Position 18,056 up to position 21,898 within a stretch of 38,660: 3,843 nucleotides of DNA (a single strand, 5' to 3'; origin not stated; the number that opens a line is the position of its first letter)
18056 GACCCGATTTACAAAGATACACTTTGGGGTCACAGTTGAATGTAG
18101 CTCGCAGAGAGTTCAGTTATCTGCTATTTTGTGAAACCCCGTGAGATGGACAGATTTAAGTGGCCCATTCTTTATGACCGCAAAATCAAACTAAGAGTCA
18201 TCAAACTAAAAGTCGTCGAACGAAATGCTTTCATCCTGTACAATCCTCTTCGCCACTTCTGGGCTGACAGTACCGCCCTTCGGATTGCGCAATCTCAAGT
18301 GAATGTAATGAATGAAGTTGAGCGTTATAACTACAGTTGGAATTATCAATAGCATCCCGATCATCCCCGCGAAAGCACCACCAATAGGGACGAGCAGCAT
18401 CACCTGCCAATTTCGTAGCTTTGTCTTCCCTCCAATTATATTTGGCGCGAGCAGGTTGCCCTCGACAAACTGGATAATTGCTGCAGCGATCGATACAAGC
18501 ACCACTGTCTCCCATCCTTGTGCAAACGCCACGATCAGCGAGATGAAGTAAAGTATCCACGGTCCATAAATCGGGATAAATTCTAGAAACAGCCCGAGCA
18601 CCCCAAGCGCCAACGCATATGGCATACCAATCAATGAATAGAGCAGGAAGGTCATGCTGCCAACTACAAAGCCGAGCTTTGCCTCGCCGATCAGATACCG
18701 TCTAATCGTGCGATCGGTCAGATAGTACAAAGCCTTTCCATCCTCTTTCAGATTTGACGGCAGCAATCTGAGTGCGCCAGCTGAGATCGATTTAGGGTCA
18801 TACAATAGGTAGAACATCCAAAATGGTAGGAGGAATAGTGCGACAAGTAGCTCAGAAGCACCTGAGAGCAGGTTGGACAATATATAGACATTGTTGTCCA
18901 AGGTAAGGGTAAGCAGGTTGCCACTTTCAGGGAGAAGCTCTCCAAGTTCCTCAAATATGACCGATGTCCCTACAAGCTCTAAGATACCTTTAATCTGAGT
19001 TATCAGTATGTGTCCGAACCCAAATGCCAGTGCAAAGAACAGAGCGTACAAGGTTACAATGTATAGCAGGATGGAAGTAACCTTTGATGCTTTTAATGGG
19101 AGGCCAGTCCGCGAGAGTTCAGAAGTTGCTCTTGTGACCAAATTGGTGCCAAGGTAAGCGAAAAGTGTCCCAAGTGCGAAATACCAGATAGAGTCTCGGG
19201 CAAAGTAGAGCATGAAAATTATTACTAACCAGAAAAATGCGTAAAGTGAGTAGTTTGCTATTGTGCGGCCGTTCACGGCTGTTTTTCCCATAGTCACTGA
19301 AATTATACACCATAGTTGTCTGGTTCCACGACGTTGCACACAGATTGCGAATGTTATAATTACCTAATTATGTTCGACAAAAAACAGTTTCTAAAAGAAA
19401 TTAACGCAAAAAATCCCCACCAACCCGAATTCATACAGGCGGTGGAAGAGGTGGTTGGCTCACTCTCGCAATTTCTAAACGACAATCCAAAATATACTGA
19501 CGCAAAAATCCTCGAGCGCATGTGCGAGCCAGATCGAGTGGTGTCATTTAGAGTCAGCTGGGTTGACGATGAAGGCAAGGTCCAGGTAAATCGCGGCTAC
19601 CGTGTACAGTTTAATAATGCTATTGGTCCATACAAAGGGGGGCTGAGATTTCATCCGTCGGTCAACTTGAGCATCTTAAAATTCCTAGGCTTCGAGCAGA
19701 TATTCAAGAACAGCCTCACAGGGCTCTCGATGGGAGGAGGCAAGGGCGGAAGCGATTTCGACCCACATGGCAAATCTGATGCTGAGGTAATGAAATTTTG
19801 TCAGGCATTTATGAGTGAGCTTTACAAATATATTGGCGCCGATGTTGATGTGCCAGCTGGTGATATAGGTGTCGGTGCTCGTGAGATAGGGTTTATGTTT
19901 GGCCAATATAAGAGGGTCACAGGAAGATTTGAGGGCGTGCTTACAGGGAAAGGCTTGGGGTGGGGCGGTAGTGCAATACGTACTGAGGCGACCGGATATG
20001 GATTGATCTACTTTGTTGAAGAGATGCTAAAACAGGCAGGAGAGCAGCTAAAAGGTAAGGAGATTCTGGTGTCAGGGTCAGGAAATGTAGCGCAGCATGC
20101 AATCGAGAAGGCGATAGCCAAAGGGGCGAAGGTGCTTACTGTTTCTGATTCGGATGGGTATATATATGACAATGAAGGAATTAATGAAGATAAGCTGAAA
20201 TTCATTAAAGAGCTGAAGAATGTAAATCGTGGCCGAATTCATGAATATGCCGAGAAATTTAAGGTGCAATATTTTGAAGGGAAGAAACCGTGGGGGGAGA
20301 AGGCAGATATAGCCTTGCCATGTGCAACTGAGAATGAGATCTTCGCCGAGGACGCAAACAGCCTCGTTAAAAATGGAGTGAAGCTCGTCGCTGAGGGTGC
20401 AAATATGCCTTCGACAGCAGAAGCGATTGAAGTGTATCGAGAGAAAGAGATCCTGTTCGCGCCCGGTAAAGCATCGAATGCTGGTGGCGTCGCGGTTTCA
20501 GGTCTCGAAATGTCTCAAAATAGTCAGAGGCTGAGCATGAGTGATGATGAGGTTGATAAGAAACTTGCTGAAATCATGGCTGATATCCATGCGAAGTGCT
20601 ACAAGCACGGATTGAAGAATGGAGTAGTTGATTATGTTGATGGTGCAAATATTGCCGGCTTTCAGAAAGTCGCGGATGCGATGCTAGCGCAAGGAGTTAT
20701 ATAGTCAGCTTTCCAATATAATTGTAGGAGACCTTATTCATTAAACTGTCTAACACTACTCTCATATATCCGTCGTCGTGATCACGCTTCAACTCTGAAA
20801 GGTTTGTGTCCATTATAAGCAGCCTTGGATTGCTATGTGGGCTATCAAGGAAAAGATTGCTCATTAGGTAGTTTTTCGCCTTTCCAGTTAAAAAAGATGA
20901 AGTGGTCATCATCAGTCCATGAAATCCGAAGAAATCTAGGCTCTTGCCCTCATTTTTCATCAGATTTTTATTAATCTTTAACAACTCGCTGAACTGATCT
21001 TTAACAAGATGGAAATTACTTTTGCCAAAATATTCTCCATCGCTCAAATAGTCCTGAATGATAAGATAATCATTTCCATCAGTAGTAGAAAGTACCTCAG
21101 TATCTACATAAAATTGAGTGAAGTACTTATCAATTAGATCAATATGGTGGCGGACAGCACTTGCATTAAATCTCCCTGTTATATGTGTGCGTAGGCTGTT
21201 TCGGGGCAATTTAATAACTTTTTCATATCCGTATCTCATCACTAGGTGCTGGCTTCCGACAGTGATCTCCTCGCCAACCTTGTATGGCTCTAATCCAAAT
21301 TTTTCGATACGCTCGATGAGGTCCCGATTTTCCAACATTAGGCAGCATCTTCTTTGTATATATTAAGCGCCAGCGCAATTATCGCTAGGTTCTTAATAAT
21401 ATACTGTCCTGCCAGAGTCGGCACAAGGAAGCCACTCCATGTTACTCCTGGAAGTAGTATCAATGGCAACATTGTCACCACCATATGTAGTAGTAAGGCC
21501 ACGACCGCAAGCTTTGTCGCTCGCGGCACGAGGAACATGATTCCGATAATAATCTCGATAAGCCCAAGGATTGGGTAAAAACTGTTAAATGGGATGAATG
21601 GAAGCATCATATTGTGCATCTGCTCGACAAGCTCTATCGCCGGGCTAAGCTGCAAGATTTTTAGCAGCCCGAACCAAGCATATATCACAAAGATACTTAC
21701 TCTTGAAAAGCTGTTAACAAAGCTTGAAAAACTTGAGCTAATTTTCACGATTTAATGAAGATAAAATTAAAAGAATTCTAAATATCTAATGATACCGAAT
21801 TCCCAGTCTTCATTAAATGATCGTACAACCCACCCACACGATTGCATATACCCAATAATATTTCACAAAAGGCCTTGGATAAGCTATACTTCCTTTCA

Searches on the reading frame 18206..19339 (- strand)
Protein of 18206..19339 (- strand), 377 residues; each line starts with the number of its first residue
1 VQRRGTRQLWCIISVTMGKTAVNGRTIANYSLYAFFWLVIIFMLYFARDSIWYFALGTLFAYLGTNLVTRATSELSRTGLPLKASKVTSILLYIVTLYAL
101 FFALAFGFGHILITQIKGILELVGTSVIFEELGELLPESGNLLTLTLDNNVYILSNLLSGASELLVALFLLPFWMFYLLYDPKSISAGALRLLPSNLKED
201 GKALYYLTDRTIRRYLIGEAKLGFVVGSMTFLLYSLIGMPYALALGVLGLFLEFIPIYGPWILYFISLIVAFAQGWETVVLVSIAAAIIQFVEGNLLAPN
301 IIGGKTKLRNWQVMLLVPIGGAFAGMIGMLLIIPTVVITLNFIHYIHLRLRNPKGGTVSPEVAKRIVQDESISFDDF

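Call 90: search_protein_families(library=ncbifam, max_evalue=0.001, proteins=[window:18206-19339:-])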
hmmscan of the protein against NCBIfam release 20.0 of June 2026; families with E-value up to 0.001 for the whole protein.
window:18206-19339:- (377 aa): 3 families
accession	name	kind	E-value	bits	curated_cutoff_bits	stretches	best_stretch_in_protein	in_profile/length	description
NF045801.1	efflux_ABUW_0982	equivalog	1.9e-09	37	675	1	168-344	162-341/392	chloramphenicol efflux transporter CxpE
NF008930.0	PRK12287.1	subfamily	4.9e-07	29.7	318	1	151-339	134-321/344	AI-2E family transporter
TIGR02872.1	spore_ytvI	equivalog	6.7e-06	25.8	198.15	1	128-341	121-333/341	sporulation integral membrane protein YtvI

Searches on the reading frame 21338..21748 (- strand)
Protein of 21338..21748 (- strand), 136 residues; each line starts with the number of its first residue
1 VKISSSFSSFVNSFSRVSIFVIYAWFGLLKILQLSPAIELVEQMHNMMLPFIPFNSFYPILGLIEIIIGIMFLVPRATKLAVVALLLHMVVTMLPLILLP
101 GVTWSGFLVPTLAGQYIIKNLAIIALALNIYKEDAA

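Call 35: search_protein_families(library=pfam, max_evalue=0.001, proteins=[window:21338-21748:-])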
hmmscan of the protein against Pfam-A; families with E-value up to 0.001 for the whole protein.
window:21338-21748:- (136 aa): 2 families
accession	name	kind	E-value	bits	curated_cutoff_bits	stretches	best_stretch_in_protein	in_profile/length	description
PF04224.18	DUF417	-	4.7e-06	26.7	27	1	60-135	89-171/175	Protein of unknown function, DUF417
PF07681.17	DoxX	-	0.0009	20.3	23.6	1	15-94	5-81/85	DoxX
